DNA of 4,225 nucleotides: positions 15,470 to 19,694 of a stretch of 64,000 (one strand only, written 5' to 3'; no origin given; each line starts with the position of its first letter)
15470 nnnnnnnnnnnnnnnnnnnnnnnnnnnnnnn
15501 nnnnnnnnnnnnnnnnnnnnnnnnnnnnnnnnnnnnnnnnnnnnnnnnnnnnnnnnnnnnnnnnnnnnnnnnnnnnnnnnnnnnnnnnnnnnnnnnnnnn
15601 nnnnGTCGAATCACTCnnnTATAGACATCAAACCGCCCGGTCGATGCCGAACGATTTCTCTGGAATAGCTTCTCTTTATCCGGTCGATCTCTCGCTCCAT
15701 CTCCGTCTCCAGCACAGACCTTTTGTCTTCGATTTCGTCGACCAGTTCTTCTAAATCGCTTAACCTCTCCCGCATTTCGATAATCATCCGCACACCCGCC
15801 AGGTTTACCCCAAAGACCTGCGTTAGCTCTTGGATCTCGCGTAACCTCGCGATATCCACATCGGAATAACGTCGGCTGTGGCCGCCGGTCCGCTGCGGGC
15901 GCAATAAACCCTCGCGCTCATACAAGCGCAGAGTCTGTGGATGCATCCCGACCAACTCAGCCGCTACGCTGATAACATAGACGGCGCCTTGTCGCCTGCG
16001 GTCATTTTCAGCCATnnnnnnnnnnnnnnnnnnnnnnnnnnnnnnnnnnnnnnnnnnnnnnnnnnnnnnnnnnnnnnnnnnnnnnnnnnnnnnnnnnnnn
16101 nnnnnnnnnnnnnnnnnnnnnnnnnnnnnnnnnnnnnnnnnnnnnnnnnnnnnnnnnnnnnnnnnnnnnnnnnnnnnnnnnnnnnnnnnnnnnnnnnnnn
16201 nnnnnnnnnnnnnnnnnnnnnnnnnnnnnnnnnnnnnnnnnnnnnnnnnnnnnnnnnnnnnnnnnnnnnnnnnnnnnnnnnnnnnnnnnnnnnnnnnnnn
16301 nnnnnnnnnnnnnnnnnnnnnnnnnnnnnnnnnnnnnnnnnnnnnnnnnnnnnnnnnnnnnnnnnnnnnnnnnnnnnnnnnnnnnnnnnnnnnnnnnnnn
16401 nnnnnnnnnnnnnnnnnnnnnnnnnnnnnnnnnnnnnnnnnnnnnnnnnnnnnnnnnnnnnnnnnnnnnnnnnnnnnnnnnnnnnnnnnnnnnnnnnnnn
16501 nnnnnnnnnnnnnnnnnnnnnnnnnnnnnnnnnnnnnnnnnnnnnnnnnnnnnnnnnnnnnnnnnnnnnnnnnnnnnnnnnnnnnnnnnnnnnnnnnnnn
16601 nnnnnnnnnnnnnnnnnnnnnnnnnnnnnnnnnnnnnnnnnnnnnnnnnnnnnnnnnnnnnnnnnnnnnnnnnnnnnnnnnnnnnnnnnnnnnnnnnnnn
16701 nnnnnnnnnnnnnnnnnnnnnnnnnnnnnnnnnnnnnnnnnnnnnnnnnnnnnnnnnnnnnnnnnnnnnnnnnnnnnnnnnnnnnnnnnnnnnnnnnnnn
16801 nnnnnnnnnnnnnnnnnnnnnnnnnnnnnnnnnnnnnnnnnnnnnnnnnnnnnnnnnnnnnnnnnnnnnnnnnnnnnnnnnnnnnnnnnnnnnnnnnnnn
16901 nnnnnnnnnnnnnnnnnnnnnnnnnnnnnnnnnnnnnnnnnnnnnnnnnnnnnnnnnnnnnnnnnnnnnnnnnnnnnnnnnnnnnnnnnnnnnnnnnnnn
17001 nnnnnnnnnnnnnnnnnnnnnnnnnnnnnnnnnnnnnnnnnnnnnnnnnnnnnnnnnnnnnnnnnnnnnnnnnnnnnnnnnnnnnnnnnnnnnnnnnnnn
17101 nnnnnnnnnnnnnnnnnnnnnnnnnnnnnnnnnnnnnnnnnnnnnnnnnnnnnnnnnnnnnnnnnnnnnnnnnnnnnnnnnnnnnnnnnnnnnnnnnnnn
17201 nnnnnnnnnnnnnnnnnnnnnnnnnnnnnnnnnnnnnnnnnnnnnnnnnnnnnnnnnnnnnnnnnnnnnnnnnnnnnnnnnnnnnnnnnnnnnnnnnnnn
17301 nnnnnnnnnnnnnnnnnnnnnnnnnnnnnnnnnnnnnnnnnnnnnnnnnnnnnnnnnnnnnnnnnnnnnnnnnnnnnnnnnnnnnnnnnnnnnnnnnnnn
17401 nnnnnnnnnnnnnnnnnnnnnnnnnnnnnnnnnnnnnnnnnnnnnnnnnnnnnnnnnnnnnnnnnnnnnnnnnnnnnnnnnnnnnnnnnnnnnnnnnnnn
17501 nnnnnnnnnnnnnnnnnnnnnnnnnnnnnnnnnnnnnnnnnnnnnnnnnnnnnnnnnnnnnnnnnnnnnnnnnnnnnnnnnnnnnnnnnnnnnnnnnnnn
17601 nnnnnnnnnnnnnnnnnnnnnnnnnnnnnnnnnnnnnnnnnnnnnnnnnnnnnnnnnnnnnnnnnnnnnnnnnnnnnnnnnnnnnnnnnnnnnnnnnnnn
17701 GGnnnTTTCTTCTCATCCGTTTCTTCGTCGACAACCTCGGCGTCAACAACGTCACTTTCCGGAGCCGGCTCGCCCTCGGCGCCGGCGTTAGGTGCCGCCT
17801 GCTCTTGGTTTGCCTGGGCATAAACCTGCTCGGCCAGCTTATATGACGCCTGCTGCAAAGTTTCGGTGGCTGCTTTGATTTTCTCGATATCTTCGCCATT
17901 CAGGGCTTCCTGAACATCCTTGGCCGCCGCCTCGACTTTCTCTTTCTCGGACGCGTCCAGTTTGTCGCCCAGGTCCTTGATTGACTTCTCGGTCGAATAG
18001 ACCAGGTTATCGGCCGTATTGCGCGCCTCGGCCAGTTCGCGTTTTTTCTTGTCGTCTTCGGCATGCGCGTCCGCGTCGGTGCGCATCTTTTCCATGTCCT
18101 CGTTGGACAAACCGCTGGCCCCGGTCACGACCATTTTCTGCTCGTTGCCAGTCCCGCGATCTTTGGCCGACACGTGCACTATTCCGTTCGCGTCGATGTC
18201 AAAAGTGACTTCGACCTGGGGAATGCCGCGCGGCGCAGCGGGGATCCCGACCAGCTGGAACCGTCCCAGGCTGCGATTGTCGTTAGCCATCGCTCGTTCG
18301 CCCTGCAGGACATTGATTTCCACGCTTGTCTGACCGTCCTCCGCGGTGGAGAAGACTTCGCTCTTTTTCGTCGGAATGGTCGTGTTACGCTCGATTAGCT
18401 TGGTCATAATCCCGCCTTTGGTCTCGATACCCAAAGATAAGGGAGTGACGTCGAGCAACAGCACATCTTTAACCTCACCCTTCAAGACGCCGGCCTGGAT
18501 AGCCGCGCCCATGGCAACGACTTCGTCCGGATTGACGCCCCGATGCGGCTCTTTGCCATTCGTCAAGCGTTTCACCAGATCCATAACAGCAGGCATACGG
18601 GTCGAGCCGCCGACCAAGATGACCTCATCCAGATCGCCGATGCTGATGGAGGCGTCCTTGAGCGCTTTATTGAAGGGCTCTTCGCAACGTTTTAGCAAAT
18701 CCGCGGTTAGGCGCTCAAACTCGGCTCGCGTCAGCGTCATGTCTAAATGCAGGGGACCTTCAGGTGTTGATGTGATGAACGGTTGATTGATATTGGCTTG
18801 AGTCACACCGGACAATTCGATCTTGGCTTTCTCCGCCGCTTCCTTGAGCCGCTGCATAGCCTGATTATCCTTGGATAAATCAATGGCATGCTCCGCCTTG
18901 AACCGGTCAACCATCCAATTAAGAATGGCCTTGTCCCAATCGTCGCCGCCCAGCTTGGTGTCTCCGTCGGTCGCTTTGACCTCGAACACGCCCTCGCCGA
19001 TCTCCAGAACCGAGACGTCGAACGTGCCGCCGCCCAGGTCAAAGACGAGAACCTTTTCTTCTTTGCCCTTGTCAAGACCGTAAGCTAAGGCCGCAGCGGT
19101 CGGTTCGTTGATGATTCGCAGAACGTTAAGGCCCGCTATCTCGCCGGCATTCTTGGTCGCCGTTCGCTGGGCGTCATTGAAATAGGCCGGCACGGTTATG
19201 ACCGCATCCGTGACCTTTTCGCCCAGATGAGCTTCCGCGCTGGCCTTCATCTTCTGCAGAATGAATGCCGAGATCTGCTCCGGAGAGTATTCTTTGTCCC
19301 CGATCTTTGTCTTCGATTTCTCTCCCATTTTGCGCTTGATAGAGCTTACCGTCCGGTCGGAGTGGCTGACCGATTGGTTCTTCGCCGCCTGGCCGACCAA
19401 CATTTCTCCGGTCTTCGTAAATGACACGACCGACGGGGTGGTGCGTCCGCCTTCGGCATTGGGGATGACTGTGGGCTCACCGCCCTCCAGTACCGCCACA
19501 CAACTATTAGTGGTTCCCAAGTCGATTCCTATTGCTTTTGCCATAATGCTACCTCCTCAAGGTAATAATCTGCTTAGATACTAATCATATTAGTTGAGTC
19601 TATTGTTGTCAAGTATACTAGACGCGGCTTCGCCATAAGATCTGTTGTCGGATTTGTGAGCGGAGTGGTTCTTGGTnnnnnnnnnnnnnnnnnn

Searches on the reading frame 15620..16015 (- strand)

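Call 27: search_protein_families(library=pfam, max_evalue=0.00001, proteins=[window:15620-16015:-])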
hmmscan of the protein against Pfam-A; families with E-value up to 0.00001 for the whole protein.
window:15620-16015:- (132 aa): 3 families
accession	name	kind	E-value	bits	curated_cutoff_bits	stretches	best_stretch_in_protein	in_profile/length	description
PF13411.12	MerR_1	-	1.8e-19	70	21.6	1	13-80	1-67/69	MerR HTH family regulatory protein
PF00376.29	MerR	-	1.4e-11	44.4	28.2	1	15-50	2-38/38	MerR family regulatory protein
PF13591.12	MerR_2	-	1.8e-06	28.1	29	1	19-94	7-81/84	MerR HTH family regulatory protein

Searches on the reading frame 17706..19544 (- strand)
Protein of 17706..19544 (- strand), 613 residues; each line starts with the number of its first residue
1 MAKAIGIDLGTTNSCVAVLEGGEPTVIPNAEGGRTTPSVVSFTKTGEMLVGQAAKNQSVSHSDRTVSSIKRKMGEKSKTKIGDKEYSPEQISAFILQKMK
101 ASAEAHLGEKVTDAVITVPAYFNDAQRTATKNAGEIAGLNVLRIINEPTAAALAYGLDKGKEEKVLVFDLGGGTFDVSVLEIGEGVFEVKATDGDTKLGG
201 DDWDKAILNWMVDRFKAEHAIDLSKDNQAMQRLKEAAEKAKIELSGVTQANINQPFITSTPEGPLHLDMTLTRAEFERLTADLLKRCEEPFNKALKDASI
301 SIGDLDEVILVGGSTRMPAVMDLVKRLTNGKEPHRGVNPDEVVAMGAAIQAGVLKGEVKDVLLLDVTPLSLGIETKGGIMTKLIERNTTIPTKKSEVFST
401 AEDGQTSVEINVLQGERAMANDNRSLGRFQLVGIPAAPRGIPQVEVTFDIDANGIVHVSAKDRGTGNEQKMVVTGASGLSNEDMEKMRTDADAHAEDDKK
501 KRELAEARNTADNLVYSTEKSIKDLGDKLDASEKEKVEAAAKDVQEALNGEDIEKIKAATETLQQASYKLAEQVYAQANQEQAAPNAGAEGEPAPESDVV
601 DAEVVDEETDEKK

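Call 27: search_protein_families(library=pfam, max_evalue=0.00001, proteins=[window:17706-19544:-])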
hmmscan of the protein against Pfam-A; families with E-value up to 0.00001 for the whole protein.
window:17706-19544:- (613 aa): 2 families
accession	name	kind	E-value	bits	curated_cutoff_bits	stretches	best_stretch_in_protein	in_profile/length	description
PF00012.26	HSP70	-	7.2e-247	820.8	20.6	2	79-575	101-598/599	Hsp70 protein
PF06723.19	MreB_Mbl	-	2.5e-17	63.2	27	1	3-245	2-223/327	MreB/Mbl protein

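Call 54: find_homologous_proteins(query=window:17706-19544:-, max_evalue=1e-100)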
Query window:17706-19544:- (613 aa): 8000 proteins with E <= 1e-100 among 8000 candidates; the best 120 are listed.
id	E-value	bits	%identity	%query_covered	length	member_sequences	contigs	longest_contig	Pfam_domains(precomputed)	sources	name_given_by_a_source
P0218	0.0e+0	1314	100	100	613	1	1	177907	PF00012.27,PF06723.20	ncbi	-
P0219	0.0e+0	1312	100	100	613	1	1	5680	PF00012.27,PF06723.20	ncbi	-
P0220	0.0e+0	1296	98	100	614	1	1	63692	PF00012.27,PF06723.20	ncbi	-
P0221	0.0e+0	1252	95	100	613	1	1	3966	PF00012.27,PF06723.20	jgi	-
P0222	0.0e+0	1220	93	100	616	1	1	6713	PF00012.27,PF06723.20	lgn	-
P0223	0.0e+0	1215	93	100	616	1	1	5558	PF00012.27,PF06723.20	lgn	-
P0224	0.0e+0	1197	91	100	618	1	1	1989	PF00012.27,PF06723.20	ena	-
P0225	0.0e+0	1188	89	100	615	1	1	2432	PF00012.27,PF06723.20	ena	-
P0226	0.0e+0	1157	88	97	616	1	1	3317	PF00012.27,PF06723.20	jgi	jgi:molecular chaperone DnaK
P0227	0.0e+0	1142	85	100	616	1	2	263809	PF00012.27,PF06723.20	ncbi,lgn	-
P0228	0.0e+0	1142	85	100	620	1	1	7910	PF00012.27,PF06723.20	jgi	jgi:molecular chaperone DnaK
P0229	0.0e+0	1141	85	100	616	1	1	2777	PF00012.27,PF06723.20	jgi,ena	-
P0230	0.0e+0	1139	85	100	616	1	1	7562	PF00012.27,PF06723.20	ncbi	-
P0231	0.0e+0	1137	85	100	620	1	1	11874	PF00012.27,PF06723.20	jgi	jgi:molecular chaperone DnaK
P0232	0.0e+0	1124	84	100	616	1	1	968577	PF00012.27,PF06723.20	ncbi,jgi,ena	ncbi:MAG: molecular chaperone DnaK [Actinomycetota bacterium]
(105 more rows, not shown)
